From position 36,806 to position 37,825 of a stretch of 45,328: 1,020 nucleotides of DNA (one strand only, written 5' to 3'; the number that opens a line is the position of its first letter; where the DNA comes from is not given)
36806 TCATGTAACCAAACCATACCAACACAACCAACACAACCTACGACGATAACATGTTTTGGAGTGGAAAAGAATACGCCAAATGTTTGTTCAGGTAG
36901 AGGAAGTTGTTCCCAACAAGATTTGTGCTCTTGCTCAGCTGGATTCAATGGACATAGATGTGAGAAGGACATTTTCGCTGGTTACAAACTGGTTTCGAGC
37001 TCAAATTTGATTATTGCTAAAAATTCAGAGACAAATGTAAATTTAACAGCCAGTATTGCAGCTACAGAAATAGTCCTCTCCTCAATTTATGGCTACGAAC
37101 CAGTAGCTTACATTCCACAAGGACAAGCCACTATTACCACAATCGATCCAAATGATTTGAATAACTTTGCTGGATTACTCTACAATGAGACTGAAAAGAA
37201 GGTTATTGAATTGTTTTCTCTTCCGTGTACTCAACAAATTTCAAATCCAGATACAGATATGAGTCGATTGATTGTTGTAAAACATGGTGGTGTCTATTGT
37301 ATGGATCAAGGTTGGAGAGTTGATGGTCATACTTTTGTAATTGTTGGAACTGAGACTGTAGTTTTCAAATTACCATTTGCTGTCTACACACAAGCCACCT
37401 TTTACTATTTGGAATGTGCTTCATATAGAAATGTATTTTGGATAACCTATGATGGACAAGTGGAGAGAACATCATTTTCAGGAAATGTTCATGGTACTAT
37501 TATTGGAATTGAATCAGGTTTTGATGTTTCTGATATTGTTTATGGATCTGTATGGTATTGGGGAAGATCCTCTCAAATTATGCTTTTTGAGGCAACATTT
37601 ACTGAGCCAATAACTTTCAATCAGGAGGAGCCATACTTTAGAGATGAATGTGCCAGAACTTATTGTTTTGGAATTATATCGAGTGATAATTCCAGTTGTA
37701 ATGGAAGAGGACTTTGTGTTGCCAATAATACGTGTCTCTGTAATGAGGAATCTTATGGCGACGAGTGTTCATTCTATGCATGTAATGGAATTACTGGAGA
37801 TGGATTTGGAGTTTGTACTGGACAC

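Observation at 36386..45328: Giant EGF-array protein carrying five copies of a ~220-aa module that looks like an ice-binding-like (DUF3494) beta-helix domain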

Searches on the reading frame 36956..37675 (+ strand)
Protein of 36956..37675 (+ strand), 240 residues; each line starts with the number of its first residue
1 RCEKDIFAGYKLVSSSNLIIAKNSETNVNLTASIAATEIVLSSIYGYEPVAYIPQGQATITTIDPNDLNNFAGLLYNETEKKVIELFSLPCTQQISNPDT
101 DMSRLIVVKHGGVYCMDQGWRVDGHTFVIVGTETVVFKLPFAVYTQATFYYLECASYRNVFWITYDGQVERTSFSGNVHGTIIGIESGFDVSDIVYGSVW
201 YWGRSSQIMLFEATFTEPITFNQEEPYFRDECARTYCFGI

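Call 7: search_protein_families(library=pfam, proteins=[window:36956-37675:+], max_evalue=10)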
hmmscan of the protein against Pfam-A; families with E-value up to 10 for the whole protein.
window:36956-37675:+ (240 aa): 0 families

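Call 8: search_protein_families(library=ncbifam, proteins=[window:36956-37675:+], max_evalue=10)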
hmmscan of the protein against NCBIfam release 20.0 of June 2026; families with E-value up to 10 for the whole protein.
window:36956-37675:+ (240 aa): 1 family
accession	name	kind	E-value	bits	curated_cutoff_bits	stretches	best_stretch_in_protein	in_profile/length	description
NF040957.1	Arch_PMK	equivalog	0.14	11.6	500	1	184-202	135-153/316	phosphomevalonate kinase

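Call 10: find_homologous_proteins(query=A1, max_evalue=0.001)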
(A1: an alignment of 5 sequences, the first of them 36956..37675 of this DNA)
Query A1 (5 sequences): 1867 candidates shared short words with the query, none scored E <= 0.001.

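Call 16: search_solved_structures(query=A1, max_evalue=10, show_alignments=2)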
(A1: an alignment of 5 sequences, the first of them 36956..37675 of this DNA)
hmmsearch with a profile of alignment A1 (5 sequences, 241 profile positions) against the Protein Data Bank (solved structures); distinct sequences matched with E-value up to 10: 2.
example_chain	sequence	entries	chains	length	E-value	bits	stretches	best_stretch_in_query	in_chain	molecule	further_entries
7bwy_A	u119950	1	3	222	0.44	13.5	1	131-213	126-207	Ice-binding protein isoform1a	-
5c7i_O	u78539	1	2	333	0.84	12.5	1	165-203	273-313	Glyceraldehyde-3-phosphate dehydrogenase, testis-specific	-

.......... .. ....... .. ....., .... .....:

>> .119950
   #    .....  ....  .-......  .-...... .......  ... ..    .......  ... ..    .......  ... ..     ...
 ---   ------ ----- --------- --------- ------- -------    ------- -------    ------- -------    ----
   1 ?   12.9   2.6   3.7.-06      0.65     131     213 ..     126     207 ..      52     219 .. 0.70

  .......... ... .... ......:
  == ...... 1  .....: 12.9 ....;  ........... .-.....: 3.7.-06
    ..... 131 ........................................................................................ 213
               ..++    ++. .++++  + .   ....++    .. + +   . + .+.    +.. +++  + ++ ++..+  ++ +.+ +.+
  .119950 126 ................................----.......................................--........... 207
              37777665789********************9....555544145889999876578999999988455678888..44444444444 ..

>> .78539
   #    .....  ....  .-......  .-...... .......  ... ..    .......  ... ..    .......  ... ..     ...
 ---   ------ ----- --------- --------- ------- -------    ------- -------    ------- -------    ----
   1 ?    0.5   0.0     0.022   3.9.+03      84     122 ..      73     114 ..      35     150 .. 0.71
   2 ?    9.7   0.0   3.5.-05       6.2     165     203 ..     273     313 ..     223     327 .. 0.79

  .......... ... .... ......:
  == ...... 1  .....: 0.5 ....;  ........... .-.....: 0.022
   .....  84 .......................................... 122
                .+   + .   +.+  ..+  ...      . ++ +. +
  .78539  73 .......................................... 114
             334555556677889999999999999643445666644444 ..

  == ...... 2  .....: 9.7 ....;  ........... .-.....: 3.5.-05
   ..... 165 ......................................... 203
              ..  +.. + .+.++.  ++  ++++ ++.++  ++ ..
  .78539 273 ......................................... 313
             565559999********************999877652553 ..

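Call 20: predict_structure(alignment_id=A1)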
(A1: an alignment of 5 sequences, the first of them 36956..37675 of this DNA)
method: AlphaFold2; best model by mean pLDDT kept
length: 240 residues; sequences in the alignment: 5
mean_pLDDT: 56.0   pTM: 0.61
mean pLDDT of the five models: 56.0, 55.7, 54.0, 53.3, 53.1
residues with pLDDT >= 90: 13; 70-90: 76; 50-70: 50; < 50: 101
segments of 3 or more residues with pLDDT < 50: 1-65, 205-240
pLDDT, mean of each block of 10 residues (from residue 1): 28 27 25 23 25 27 48 61 82 89 83 89 85 84 84 70 72 69 70 60 50 32 33 27
secondary structure, 60 per line:
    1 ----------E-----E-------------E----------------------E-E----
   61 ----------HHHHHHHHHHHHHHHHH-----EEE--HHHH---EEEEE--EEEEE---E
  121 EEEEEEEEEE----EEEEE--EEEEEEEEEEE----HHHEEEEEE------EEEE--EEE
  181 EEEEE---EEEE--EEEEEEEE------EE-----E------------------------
elements in order: H71-87 E93-95 H98-101 E105-109 E112-116 E120-130 E135-139 E142-152 E160-165 E172-175 E178-185 E189-192 E195-202

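Call 22: fold_search(model_id=the predicted structure, library=pdb)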
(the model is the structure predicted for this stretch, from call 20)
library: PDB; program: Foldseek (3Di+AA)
matches with E <= 10: 51; with E <= 0.001: 0
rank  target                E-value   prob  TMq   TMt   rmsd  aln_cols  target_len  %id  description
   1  6eio                  1.1e-02  0.99  0.37  0.39   9.9       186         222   12  Crystal structure of an ice binding protein from an Antarctic Biological Consortium (released 2018-03-28)
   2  3vn3_A                4.3e-02  0.96  0.35  0.37   7.2       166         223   14  Fungal antifreeze protein exerts hyperactivity by constructing an inequable beta-helix (released 2012-06-06)
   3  7bwy_A                4.3e-02  0.91  0.31  0.36   9.0       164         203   13  Crystal structure of ice-binding protein from an Antarctic ascomycete, Antarctomyces psychrotrophicus. (released 2020-05-27)
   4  9li0_A                6.4e-02  0.80  0.32  0.33   8.4       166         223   11  Crystal structure of engineered ice-binding protein (M74I and A97V) from Candidatus Cryosericum odellii strain SMC5_16 (released 2025-09-03)
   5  4nu3_B                6.8e-02  0.93  0.35  0.37   8.0       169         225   11  Crystal structure of mFfIBP, a capping head region swapped mutant of ice-binding protein (released 2014-04-16)
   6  9lhn_B                7.6e-02  0.72  0.29  0.31   8.5       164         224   12  Crystal structure of Ice binding protein from Candidatus Cryosericum odellii SMC5 (released 2025-09-03)
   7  5uyt_A                8.0e-02  0.96  0.35  0.21   6.9       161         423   14  Crystal structure of ice binding protein from an Antarctic bacterium Flavobacteriaceae (released 2017-10-25)
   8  6a8k                  8.5e-02  0.96  0.36  0.35   7.7       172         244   10  Crystal structure of Ice-binding Protein from a Sea-Ice Microalga (released 2018-11-07)
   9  4nu2                  1.1e-01  0.75  0.33  0.36   8.0       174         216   12  Crystal structure of an ice-binding protein (FfIBP) from the Antarctic bacterium, Flavobacterium frigoris PS1 (released 2014-04-16)
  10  7ehk                  1.3e-01  0.69  0.33  0.36   8.1       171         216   13  Crystal structure of C107S mutant of FfIBP (released 2022-03-02)
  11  9lhn_A                1.4e-01  0.35  0.25  0.26  10.2       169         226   10  Crystal structure of Ice binding protein from Candidatus Cryosericum odellii SMC5 (released 2025-09-03)
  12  7bwx_A                1.5e-01  0.23  0.21  0.24  11.2       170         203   14  Crystal structure of ice-binding protein from an Antarctic ascomycete, Antarctomyces psychrotrophicus. (released 2020-05-27)
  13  5uyt_B                2.2e-01  0.90  0.38  0.23   6.7       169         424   14  Crystal structure of ice binding protein from an Antarctic bacterium Flavobacteriaceae (released 2017-10-25)
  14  9lhr_A                2.2e-01  0.54  0.31  0.33   8.7       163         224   12  Crystal structure of Ice binding protein from Candidatus Cryosericum odellii SMC5 (released 2025-09-03)
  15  3wp9                  2.2e-01  0.51  0.29  0.30   8.3       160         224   11  Crystal structure of antifreeze protein from an Antarctic sea ice bacterium Colwellia sp. (released 2014-07-02)
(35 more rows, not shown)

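Call 23: search_protein_representatives(alignment_id=A1)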
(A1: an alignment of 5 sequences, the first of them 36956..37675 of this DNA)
Query: 5 sequences, 241 profile positions. Proteins with E-value up to 0.001 (for the whole library): 8; up to 1e-10: 4; up to 1e-30: 2. The best 8 are listed.
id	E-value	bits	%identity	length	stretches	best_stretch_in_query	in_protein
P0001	1.0e-269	906.1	-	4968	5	2-241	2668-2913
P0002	4.4e-103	360.5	-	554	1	1-241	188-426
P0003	5.2e-20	88.6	-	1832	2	7-200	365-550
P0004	8.7e-17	78.0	-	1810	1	4-241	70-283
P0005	3.2e-09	53.2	-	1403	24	140-168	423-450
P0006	4.4e-09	52.8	-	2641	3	57-235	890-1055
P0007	4.0e-05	39.8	-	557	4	84-194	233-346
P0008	4.9e-04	36.3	-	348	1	48-195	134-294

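Call 27: search_protein_families(library=pfam, proteins=[P0003, P0004, P0006, P0007, P0008], max_evalue=0.01)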
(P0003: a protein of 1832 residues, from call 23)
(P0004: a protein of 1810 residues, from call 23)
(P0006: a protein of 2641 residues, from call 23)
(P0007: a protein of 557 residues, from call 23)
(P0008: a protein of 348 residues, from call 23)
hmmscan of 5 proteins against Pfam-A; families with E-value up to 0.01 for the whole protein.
P0003 (1832 aa): 5 families
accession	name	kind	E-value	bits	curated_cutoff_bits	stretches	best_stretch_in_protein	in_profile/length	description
PF02010.21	REJ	-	3e-18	66.1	25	1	986-1344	40-429/452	REJ domain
PF25024.1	EGF_TEN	-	1.3e-17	64.6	65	2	254-357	3-94/234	Teneurin EGF domain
PF07974.19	EGF_2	-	1.4e-10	41.7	22.1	2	289-314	5-32/32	EGF-like domain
PF23106.1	EGF_Teneurin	-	3.6e-06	27.4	24.3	2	292-316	5-29/30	Teneurin-like EGF domain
PF11999.13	Ice_binding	-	0.0023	18.1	28.7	1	121-211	101-200/208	Ice-binding-like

P0004 (1810 aa): 5 families
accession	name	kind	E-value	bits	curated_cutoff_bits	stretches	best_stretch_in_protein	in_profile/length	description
PF25024.1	EGF_TEN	-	4.8e-19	69.3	65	2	330-477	3-129/234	Teneurin EGF domain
PF07974.19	EGF_2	-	2.9e-14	53.6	22.1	3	443-470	4-32/32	EGF-like domain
PF02010.21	REJ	-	3.3e-13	49.5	25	1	982-1261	154-446/452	REJ domain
PF23106.1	EGF_Teneurin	-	1.4e-12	47.9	24.3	3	40-65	5-29/30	Teneurin-like EGF domain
PF22352.2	K319L-like_PKD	-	0.0031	17.9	27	0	748-809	12-70/84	K319L-like, PKD domain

P0006 (2641 aa): 5 families
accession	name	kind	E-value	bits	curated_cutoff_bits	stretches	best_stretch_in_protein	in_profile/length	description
PF23106.1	EGF_Teneurin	-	1.7e-36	124.4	24.3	6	779-804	4-28/30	Teneurin-like EGF domain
PF07974.19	EGF_2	-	2e-35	121.2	22.1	6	322-348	5-32/32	EGF-like domain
PF25024.1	EGF_TEN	-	1.1e-27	97.5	65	3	695-864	3-144/234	Teneurin EGF domain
PF00008.33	EGF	-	9.6e-06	26.2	21.5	0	654-676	6-32/32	EGF-like domain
PF23301.1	EGF_PEAR1L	-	0.0038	17.7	37.5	0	403-428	12-36/49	Platelet endothelial aggregation receptor 1-like, EGF domain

P0007 (557 aa): 1 family
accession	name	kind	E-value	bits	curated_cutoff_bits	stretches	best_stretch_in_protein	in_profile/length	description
PF11999.13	Ice_binding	-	7.9e-68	228.6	28.7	4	38-219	2-207/208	Ice-binding-like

P0008 (348 aa): 1 family
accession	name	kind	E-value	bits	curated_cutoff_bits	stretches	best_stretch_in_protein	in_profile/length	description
PF11999.13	Ice_binding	-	3.9e-19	69.6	28.7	1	122-306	7-204/208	Ice-binding-like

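Call 35: list_cluster_members(proteins=[P0001, P0002, P0003, P0004, P0006, P0007, P0008])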
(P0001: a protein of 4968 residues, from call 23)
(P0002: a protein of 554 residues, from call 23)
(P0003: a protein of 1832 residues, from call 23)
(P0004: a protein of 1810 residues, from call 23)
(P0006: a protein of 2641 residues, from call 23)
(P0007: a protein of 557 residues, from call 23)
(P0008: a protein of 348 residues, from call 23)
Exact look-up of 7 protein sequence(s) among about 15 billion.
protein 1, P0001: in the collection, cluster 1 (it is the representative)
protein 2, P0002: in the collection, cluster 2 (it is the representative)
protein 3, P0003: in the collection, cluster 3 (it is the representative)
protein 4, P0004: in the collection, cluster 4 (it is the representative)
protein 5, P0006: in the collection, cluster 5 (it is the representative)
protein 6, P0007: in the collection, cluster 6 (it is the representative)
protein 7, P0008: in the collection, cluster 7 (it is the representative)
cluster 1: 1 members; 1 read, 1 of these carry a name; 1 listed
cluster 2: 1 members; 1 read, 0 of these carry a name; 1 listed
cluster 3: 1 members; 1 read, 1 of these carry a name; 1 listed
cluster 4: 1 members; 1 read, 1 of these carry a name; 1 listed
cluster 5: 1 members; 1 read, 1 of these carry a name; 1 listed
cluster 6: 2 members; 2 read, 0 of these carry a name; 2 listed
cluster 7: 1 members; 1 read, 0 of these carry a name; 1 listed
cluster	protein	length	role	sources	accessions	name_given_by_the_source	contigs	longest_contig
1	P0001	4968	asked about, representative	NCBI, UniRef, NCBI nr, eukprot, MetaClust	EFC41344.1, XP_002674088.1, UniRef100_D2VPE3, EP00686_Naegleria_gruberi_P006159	predicted protein [Naegleria gruberi] | Predicted protein n=1 Tax=Naegleria gruberi TaxID=5762 RepID=D2VPE3_NAEGR | uncharacterized protein NAEGRDRAFT_51207 [Naegleria gruberi]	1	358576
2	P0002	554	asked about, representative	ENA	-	-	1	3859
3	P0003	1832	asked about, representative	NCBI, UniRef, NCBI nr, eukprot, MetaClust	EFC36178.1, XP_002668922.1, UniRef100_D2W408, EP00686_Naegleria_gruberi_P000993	predicted protein [Naegleria gruberi] | Predicted protein n=1 Tax=Naegleria gruberi TaxID=5762 RepID=D2W408_NAEGR | uncharacterized protein NAEGRDRAFT_76139 [Naegleria gruberi]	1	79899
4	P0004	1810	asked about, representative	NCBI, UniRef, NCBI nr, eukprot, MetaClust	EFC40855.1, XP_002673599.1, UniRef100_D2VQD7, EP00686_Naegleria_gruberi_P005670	predicted protein [Naegleria gruberi] | Predicted protein n=1 Tax=Naegleria gruberi TaxID=5762 RepID=D2VQD7_NAEGR | uncharacterized protein NAEGRDRAFT_71188 [Naegleria gruberi]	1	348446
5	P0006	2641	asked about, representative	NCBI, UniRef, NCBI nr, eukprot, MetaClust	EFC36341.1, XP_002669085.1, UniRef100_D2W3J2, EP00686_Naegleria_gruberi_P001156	predicted protein [Naegleria gruberi] | Predicted protein n=1 Tax=Naegleria gruberi TaxID=5762 RepID=D2W3J2_NAEGR | uncharacterized protein NAEGRDRAFT_75960 [Naegleria gruberi]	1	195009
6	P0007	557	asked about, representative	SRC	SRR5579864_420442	-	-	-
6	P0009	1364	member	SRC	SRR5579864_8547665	-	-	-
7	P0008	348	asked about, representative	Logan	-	-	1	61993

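Call 36: find_encoding_contigs(protein=P0002, flank=5000, max_places=4)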
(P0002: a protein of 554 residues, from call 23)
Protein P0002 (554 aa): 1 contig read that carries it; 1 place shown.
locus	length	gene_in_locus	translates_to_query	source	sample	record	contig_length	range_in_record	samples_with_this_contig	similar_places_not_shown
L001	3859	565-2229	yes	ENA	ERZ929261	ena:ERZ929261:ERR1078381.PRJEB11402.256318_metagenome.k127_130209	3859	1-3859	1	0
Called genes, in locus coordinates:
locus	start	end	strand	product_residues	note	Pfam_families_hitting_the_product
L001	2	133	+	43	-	?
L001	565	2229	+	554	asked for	PF25024:EGF_TEN (weak), PF07974:EGF_2 (faint), PF23301:EGF_PEAR1L (faint), PF23106:EGF_Teneurin (weak)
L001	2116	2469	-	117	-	-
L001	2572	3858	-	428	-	?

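Call 45: search_protein_families(library=pfam, proteins=[P0001], max_evalue=0.01)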
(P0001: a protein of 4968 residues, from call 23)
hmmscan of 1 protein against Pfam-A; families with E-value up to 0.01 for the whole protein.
P0001 (4968 aa): 3 families
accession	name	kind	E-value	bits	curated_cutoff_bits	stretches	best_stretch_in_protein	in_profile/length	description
PF25024.1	EGF_TEN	-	1.6e-159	529.1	65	18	391-656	2-224/234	Teneurin EGF domain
PF07974.19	EGF_2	-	1.2e-153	499.4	22.1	21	1136-1162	5-32/32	EGF-like domain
PF23106.1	EGF_Teneurin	-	1.3e-105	345.4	24.3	13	2961-2985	5-28/30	Teneurin-like EGF domain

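Call 49: find_encoding_contigs(protein=P0008, flank=6000, max_places=2)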
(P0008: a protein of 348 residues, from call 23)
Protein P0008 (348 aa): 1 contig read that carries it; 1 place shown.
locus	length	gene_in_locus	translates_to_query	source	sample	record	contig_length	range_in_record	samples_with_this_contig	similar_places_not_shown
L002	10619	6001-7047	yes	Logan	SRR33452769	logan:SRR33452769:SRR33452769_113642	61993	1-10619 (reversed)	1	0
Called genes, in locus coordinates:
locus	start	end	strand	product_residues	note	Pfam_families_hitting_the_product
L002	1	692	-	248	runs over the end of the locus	-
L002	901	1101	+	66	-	-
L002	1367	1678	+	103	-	-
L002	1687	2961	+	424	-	PF17338:GP88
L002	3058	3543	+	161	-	-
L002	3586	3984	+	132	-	-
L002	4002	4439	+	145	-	-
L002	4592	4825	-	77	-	-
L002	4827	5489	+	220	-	PF00535:Glycos_transf_2 (weak)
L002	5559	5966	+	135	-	-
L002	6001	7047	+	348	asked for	PF11999:Ice_binding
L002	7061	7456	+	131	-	-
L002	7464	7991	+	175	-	-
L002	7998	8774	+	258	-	-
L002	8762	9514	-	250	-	PF00657:Lipase_GDSL, PF13472:Lipase_GDSL_2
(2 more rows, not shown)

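Call 68: find_related_loci(query=P0008, collection=genome_contigs, flank=2000)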
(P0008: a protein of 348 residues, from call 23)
Query P0008 (348 aa) in genome_contigs; peptide patterns used: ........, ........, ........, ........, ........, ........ (x = any residue, [..] = any of these).
39 stretches matched a pattern, but none encodes a relative of the query by tblastn (E <= 1e-3).

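Call 85: find_related_loci(query=A1, collection=metagenome_contigs, flank=6000)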
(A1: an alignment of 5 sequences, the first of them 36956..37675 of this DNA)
Query A1 (240 aa) in metagenome_contigs; peptide patterns used: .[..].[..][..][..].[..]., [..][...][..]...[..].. (x = any residue, [..] = any of these).
217 stretches matched a pattern, but none encodes a relative of the query by tblastn (E <= 1e-3).
